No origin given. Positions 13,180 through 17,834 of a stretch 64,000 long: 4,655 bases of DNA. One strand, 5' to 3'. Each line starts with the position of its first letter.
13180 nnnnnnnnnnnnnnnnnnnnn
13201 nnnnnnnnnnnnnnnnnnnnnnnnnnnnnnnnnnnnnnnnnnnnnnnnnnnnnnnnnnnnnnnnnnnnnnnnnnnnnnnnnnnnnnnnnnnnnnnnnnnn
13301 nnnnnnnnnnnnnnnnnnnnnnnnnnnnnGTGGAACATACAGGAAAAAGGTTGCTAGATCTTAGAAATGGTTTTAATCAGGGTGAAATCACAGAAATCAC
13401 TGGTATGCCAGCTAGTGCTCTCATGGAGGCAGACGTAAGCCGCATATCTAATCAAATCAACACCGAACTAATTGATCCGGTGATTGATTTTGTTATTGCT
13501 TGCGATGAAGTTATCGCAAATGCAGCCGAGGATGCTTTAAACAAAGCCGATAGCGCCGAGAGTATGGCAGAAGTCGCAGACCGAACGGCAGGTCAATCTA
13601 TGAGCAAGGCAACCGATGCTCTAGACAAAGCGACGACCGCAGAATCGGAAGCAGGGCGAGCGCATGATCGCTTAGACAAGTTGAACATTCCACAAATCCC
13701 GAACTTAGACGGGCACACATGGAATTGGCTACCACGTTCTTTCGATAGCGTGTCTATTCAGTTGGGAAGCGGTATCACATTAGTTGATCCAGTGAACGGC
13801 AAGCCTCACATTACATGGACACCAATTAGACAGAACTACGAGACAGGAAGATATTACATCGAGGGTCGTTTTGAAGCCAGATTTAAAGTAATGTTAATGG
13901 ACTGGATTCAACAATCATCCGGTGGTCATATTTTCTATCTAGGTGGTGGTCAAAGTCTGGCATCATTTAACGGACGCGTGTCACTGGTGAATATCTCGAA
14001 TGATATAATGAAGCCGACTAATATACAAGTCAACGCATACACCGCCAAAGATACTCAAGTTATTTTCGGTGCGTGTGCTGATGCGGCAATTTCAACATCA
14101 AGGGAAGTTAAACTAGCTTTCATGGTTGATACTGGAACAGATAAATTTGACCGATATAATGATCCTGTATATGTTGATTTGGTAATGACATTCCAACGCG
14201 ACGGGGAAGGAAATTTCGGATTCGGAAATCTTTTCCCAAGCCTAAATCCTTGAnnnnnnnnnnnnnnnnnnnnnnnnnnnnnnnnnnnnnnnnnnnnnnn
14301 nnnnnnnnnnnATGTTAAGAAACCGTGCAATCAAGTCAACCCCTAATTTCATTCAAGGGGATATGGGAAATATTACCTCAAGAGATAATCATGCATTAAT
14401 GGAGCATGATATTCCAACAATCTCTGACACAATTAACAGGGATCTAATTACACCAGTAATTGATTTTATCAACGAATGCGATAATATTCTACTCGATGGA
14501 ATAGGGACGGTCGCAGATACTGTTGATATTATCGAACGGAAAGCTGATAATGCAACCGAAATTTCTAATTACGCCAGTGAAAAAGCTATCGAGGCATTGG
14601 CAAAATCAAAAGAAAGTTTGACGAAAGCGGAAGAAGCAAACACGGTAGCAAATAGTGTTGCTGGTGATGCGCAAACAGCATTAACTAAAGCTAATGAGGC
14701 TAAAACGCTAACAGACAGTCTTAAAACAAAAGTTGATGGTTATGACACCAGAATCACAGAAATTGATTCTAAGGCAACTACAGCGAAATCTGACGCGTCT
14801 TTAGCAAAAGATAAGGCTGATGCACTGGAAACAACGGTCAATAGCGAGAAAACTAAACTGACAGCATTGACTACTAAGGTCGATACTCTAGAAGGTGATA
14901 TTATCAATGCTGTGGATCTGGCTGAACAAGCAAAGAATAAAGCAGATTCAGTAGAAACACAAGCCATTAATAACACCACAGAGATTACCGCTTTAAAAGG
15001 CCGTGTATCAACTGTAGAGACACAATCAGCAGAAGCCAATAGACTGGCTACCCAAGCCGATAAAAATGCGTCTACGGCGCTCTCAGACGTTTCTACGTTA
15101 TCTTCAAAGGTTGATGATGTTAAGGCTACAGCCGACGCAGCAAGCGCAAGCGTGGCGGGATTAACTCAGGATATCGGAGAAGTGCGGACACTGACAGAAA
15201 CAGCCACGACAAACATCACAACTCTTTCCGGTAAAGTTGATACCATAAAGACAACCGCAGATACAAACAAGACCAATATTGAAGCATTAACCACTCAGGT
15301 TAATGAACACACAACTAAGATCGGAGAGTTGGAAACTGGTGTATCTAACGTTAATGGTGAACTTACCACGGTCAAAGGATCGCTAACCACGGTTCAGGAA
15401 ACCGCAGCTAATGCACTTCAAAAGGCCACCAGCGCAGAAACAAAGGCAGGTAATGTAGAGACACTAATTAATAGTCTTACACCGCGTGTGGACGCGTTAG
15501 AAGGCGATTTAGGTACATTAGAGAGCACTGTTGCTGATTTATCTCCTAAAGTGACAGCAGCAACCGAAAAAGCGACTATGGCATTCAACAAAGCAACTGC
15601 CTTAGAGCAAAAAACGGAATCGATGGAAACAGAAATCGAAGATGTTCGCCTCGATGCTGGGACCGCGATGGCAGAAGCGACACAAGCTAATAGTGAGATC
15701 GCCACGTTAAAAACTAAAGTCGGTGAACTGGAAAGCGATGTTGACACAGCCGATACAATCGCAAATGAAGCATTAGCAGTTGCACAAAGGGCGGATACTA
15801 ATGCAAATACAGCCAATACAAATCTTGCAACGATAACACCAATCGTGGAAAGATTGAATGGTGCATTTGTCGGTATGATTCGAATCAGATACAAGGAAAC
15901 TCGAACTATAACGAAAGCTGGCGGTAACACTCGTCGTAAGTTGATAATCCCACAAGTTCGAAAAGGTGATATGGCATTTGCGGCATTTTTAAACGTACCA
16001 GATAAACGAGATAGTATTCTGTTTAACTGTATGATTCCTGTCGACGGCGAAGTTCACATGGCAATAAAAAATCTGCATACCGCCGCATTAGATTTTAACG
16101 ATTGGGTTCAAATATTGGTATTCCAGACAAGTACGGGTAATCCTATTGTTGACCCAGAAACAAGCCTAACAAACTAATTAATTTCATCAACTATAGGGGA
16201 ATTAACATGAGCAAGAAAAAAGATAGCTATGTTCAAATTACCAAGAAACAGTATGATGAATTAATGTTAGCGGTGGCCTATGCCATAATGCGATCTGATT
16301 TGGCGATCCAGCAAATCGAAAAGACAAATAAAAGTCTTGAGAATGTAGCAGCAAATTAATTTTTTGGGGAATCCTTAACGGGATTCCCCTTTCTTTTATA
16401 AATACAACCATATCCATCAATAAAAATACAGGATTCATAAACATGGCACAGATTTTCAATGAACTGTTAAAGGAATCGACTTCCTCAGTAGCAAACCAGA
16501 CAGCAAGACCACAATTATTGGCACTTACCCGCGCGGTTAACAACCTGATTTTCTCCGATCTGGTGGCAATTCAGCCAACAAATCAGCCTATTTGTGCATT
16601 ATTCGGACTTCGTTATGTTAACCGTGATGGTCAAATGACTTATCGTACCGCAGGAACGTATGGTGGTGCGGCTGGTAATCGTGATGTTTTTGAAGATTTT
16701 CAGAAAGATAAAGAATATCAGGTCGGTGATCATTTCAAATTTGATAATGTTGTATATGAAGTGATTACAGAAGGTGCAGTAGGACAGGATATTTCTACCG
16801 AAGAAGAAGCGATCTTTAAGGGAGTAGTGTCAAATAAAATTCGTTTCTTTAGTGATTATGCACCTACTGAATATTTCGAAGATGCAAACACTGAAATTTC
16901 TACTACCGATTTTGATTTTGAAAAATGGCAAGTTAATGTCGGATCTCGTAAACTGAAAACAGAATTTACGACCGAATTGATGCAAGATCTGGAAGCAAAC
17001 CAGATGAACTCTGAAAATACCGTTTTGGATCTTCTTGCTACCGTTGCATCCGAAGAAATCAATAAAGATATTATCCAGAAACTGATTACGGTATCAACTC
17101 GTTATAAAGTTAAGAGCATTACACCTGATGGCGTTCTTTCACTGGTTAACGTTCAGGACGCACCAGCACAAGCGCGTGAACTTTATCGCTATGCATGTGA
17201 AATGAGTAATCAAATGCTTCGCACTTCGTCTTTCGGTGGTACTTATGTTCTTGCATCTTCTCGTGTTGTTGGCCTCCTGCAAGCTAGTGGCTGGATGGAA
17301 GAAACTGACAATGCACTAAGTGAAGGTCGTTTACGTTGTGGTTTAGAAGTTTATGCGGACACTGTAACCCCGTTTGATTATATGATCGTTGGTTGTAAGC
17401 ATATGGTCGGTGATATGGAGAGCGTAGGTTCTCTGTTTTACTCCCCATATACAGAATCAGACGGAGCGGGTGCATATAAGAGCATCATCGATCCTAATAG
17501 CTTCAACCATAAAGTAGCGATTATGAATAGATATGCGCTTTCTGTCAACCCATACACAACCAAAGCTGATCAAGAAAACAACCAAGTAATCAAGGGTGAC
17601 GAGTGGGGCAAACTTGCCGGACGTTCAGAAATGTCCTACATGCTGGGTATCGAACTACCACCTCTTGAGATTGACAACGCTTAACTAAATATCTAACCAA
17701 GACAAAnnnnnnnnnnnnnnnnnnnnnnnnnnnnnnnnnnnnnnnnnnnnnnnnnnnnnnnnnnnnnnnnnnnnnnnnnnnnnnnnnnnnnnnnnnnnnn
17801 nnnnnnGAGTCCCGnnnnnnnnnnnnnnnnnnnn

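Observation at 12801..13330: Perfect 265-bp tandem duplication at the 3' end of the 572-aa island gene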

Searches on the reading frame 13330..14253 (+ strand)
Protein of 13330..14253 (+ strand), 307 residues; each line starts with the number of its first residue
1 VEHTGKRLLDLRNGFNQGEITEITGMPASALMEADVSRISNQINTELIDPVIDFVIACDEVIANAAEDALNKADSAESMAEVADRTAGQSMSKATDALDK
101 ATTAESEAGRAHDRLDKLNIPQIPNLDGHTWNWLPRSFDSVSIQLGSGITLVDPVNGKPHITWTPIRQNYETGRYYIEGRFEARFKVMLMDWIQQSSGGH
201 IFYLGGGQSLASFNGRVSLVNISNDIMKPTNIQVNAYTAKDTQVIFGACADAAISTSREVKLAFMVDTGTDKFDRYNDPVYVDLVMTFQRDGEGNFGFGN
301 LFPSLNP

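Call 14: find_encoding_contigs(protein=window:13330-14253:+, flank=6000, max_places=10)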
Protein window:13330-14253:+ (307 aa): no gene with exactly this product is on record in the collection.

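Call 15: search_protein_families(library=pfam, proteins=[window:13330-14253:+], max_evalue=0.01)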
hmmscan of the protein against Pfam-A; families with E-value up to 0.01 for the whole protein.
window:13330-14253:+ (307 aa): 1 family
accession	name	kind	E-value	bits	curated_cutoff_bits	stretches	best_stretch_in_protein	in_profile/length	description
PF11839.13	Alanine_zipper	-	0.0028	18.4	23.1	1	63-117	7-61/69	Alanine-zipper, major outer membrane lipoprotein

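Call 16: search_protein_families(library=phrogs, proteins=[window:13330-14253:+], max_evalue=0.001)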
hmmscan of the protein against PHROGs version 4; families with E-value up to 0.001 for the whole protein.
window:13330-14253:+ (307 aa): 1 family
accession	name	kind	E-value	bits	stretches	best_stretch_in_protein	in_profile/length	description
phrog_20809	-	unknown function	2.9e-16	60.2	1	265-303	7-45/45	-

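Call 46: search_solved_structures(query=window:13330-14253:+, max_evalue=1)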
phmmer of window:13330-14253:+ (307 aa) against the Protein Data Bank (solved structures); distinct sequences matched with E-value up to 1: 13.
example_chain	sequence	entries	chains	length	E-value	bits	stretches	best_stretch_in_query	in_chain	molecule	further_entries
5i4l_sM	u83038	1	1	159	0.34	13.5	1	76-117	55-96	Suppressor protein STM1,Suppressor protein STM1,Suppressor protein STM1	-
8ez7_H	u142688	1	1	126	0.36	13.4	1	185-269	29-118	Heavy chain of influenza virus neuraminidase antibody 1F04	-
8bn3_SM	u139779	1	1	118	0.36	13.4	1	76-117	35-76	STM1 isoform 1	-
5fci_SM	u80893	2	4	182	0.37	13.4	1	77-117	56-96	Suppressor protein STM1,Suppressor protein STM1 | Suppressor protein STM1,Suppressor protein STM1,Suppressor protein STM1,Suppressor protein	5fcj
8jag_H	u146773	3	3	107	0.43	13.1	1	185-248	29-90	H chain of 6H2 Fab region | H chain of W328-6H2 | H chain of W328-6H2 Fab region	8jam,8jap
4u4u_sM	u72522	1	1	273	0.45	13.1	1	71-117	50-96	Suppressor protein STM1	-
7mpi_Bh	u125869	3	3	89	0.56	12.8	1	81-117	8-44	Suppressor protein STM1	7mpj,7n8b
9e7w_H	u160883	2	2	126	0.57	12.7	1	186-248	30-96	Heavy chain antibody fragment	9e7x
8t4l_H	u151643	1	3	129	0.72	12.4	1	183-249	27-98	RM_N332_07 heavy chain Fv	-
9yie_H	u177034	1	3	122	0.74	12.4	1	191-254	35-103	NN39-25 Fab heavy chain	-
5lyb_SM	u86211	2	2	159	0.78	12.3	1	77-117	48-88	Suppressor protein STM1,Suppressor protein STM1,Suppressor protein STM1 | Suppressor protein STM1,Suppressor protein STM1,Suppressor protein STM1,Ribosome-bound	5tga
5tgm_SM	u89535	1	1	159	0.8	12.2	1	77-117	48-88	Ribosome-bound protein Stm1,Suppressor protein STM1,Ribosome-bound protein Stm1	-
9bnp_H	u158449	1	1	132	0.87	12.1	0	185-251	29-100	V033-a.01 heavy chain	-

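Call 49: find_homologous_proteins(query=window:13330-14253:+)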
Query window:13330-14253:+ (307 aa): 16 proteins with E <= 0.001 among 1095 candidates.
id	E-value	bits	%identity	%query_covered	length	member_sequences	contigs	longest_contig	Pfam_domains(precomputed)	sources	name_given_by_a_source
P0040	2.1e-202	689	99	100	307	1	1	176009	-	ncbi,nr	ncbi:hypothetical protein JK32_00161 [Shigella phage JK32]|nr:hypothetical protein JK32_00161 [Shige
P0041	1.5e-162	558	79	99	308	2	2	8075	-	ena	-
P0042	1.2e-158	545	78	100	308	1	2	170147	PF11839.14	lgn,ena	-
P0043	2.6e-158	544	78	98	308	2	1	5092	-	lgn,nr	nr:MAG TPA: major outer membrane lipoprotein [Caudoviricetes sp.]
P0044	1.8e-157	541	78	100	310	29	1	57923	-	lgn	-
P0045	1.4e-151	522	75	100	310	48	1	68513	-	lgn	-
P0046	3.5e-150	517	74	100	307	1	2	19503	-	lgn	-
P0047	5.0e-149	514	74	99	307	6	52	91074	-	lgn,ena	-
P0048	2.0e-147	508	73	100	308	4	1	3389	-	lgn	-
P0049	1.5e-140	486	70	98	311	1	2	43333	-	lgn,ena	-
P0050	2.4e-139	482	71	98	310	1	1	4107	-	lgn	-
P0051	7.9e-138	477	69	99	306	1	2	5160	-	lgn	-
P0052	4.2e-136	471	68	100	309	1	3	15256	-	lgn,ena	-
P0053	1.3e-129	450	68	100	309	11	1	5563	-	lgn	-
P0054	9.7e-115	401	61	100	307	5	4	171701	PF11839.14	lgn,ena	-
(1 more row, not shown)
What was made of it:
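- Tried and rejected: However, the downstream 307-aa gene is conserved at 57-79 % protein identity in the same phages (call 49).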

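Call 57: predict_structure(alignment_id=A2)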
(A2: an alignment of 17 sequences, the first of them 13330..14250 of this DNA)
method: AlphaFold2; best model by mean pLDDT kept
length: 307 residues; sequences in the alignment: 17
mean_pLDDT: 74.9   pTM: 0.51
mean pLDDT of the five models: 74.9, 68.6, 66.7, 66.3, 65.9
residues with pLDDT >= 90: 60; 70-90: 142; 50-70: 89; < 50: 16
segments of 3 or more residues with pLDDT < 50: 124-128, 304-307
pLDDT, mean of each block of 10 residues (from residue 1): 56 53 52 61 71 76 79 82 76 79 79 65 50 63 85 72 69 72 92 89 79 92 82 90 87 91 90 88 89 60 49
secondary structure, 60 per line:
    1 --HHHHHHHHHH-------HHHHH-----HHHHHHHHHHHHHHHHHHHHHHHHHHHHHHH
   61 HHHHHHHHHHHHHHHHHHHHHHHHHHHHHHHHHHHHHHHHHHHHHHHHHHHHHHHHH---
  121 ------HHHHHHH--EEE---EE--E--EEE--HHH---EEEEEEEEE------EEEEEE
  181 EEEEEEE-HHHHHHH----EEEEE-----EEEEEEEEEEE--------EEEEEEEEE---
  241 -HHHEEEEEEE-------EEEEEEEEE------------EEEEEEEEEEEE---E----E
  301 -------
elements in order: H3-12 H20-24 H30-117 H127-133 E136-138 E149-151 E160-168 E175-187 H189-195 E200-204 E210-220 E229-237 E245-251 E259-267 E280-291

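Call 60: fold_search(model_id=the predicted structure, library=pdb)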
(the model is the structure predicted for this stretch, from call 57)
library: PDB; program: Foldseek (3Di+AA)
matches with E <= 10: 757; with E <= 0.001: 0
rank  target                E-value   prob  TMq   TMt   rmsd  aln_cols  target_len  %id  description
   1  6wxf_1                2.8e-03  0.72  0.19  0.12  14.3       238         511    6  Cryo-EM reconstruction of VP5*/VP8* assembly from rhesus rotavirus particles - Intermediate conformation (released 2021-01-20)
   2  8jvb_A                3.3e-02  0.15  0.13  0.11  18.2       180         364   12  Cryo-EM structure of the Type II secretion system protein from Acidithiobacillus caldus (released 2024-07-03)
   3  9cam_A                4.7e-02  0.66  0.19  0.08   9.7       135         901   12  Aminopeptidase N close state (released 2025-08-06)
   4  6u7g_A                5.0e-02  0.54  0.18  0.08  10.2       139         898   10  HCoV-229E RBD Class V in complex with human APN (released 2019-11-13)
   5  5nz7_A                5.9e-02  0.08  0.11  0.05  16.1       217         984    9  Clostridium thermocellum cellodextrin phosphorylase ligand free form (released 2017-08-09)
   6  8jkt_A                6.3e-02  0.54  0.18  0.08  10.0       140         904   12  Crystal structure of feline aminopeptidase N ectodomain (released 2024-06-05)
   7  2ygt                  6.7e-02  0.18  0.18  0.19  12.2       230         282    7  Clostridium perfringens delta-toxin (released 2012-05-16)
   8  4fke_A                7.5e-02  0.54  0.19  0.08   7.3       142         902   13  Crystal structure of porcine aminopeptidase-N (released 2012-10-17)
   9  5lg6_A                9.0e-02  0.54  0.18  0.08   6.7       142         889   11  Structure of the deglycosylated porcine aminopeptidase N ectodomain (released 2017-04-12)
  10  3kd4_A                9.0e-02  0.14  0.13  0.09  11.7       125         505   12  CRYSTAL STRUCTURE OF A PUTATIVE PROTEASE (BDI_1141) FROM PARABACTEROIDES DISTASONIS ATCC 8503 AT 2.00 A RESOLUTION (released 2009-11-24)
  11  7vpp_C                9.5e-02  0.47  0.18  0.08   9.9       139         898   13  Structures of a deltacoronavirus spike protein bound to porcine and human receptors indicate the risk of virus adaptat (released 2022-03-16)
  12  5lds_C                1.0e-01  0.51  0.18  0.08   6.8       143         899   11  Structure of the porcine aminopeptidase N ectodomain (released 2017-04-05)
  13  6xx1_A                1.2e-01  0.15  0.12  0.21  11.8       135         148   11  The unique CBM3-Clocl_1192 of Hungateiclostridium clariflavum (released 2020-05-06)
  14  6wzy_A                1.2e-01  0.14  0.16  0.18  19.7       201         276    7  Structure of DbNA(10) peptides bound to H-2Db MHC-I (released 2020-09-16)
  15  6sl4_C                1.3e-01  0.10  0.12  0.20  16.4       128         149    9  The unique CBM-Cthe_0271 of Ruminiclostridium thermocellum (released 2020-03-18)
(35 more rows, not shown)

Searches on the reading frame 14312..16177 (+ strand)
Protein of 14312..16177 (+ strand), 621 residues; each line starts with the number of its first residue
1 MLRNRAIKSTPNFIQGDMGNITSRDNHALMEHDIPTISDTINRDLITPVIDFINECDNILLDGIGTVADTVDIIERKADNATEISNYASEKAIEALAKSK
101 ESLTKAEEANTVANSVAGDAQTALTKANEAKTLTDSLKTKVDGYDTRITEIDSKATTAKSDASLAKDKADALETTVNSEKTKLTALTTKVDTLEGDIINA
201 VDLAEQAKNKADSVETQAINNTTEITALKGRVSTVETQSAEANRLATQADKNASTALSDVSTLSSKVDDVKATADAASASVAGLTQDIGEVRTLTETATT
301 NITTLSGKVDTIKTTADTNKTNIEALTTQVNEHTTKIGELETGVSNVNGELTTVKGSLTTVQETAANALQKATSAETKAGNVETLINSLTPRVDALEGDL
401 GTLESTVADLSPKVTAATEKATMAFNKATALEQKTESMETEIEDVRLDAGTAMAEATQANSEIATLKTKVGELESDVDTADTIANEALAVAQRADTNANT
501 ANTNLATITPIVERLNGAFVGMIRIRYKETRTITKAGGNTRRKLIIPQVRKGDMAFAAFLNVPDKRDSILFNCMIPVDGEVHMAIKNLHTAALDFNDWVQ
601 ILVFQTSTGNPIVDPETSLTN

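Call 15: search_protein_families(library=pfam, proteins=[window:14312-16177:+], max_evalue=0.01)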
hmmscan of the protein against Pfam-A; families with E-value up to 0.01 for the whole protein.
window:14312-16177:+ (621 aa): 19 families
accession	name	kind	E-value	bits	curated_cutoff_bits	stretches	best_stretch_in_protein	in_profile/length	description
PF00261.25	Tropomyosin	-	1e-12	48.5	38.6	3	136-356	3-216/242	Tropomyosin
PF23991.1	DUF7310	-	3.6e-10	40.6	40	1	308-373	18-82/83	Coiled-coil region of unknown function (DUF7310)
PF11839.13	Alanine_zipper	-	3.6e-10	40.4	23.1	0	457-502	4-49/69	Alanine-zipper, major outer membrane lipoprotein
PF10473.14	CENP-F_leu_zip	-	1.7e-07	31.8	34.5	1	426-479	24-77/140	Leucine-rich repeats of kinetochore protein Cenp-F/LEK1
PF04012.17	PspA_IM30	-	6.2e-07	29.7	33.9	0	74-179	56-159/220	PspA/IM30 family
PF04728.18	LPP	-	3.8e-05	24.4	29.1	0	430-461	11-42/53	Lipoprotein leucine-zipper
PF10779.14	XhlA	-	3.9e-05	24.2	34.7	0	136-173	8-45/67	Haemolysin XhlA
PF25762.1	HAUS1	-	7.7e-05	23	40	1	363-477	114-228/236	HAUS augmin-like complex subunit 1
PF05377.16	FlaC_arch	-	0.00011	22.9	27.8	0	336-363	1-28/55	Flagella accessory protein C (FlaC)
PF07889.17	DUF1664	-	0.00039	20.9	34.6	0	258-314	66-122/124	Protein of unknown function (DUF1664)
PF19220.6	Rod_CreS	-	0.00048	19.7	100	1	197-408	8-223/359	Crescentin, rod domain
PF07888.16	CALCOCO1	-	0.00052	19.5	36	1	271-447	65-241/496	Calcium binding and coiled-coil domain (CALCOCO1) like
PF13870.11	CCDC113_CCDC96_CC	-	0.00081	19.6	31.6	1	386-474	51-139/177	CCDC113/CCDC96, coiled-coil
PF08702.15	Fib_alpha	-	0.0024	18.5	29.9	1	245-346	22-127/143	Fibrinogen alpha/beta chain family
PF13863.11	DUF4200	-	0.0038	18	29.7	0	311-411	10-107/119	Domain of unknown function (DUF4200)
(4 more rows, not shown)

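Call 16: search_protein_families(library=phrogs, proteins=[window:14312-16177:+], max_evalue=0.001)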
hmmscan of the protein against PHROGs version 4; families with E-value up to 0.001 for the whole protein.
window:14312-16177:+ (621 aa): 5 families
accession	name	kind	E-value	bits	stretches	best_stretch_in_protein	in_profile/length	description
phrog_5328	-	unknown function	1.8e-08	35.7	0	305-397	7-99/101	-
phrog_5553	-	unknown function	8.2e-07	30.3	0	299-392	13-99/114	-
phrog_19577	-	head and packaging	6.1e-06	26.6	1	301-408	52-159/378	minor head protein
phrog_1219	-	tail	3.3e-05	24.7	0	146-256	40-150/233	tail needle protein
phrog_77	-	DNA, RNA and nucleotide metabolism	0.00025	20.7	0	124-480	477-789/967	SbcC-like subunit of palindrome specific endonuclease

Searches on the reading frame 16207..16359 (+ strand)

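Call 15: search_protein_families(library=pfam, proteins=[window:16207-16359:+], max_evalue=0.01)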
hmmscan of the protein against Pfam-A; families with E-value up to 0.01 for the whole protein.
window:16207-16359:+ (50 aa): 0 families

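Call 16: search_protein_families(library=phrogs, proteins=[window:16207-16359:+], max_evalue=0.001)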
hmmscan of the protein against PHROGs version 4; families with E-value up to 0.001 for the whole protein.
window:16207-16359:+ (50 aa): 1 family
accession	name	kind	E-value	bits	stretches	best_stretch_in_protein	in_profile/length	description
phrog_16600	-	unknown function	8.9e-19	68.2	1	1-48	1-47/50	-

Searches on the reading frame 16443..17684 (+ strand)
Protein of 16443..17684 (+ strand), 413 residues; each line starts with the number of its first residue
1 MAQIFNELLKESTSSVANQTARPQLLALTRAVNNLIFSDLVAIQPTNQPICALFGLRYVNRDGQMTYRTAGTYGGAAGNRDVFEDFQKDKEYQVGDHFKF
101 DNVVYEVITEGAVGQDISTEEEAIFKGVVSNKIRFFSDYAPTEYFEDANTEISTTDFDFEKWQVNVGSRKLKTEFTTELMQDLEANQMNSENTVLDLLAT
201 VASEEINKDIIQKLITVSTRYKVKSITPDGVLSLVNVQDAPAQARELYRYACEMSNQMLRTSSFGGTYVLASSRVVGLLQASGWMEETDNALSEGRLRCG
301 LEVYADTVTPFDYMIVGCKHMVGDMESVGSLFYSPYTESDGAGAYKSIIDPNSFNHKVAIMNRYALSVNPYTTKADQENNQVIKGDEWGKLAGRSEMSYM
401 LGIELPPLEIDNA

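Call 15: search_protein_families(library=pfam, proteins=[window:16443-17684:+], max_evalue=0.01)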
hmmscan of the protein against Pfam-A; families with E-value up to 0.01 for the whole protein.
window:16443-17684:+ (413 aa): 1 family
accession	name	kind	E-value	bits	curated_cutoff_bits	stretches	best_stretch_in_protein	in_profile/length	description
PF07068.17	Gp23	-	1.2e-88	298.5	24.4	1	19-403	2-376/376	Major capsid protein Gp23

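Call 16: search_protein_families(library=phrogs, proteins=[window:16443-17684:+], max_evalue=0.001)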
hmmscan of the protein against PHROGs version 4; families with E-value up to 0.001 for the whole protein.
window:16443-17684:+ (413 aa): 1 family
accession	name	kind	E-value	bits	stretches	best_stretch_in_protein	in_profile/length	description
phrog_138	-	head and packaging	9.6e-115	385.1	1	6-408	45-443/444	major head protein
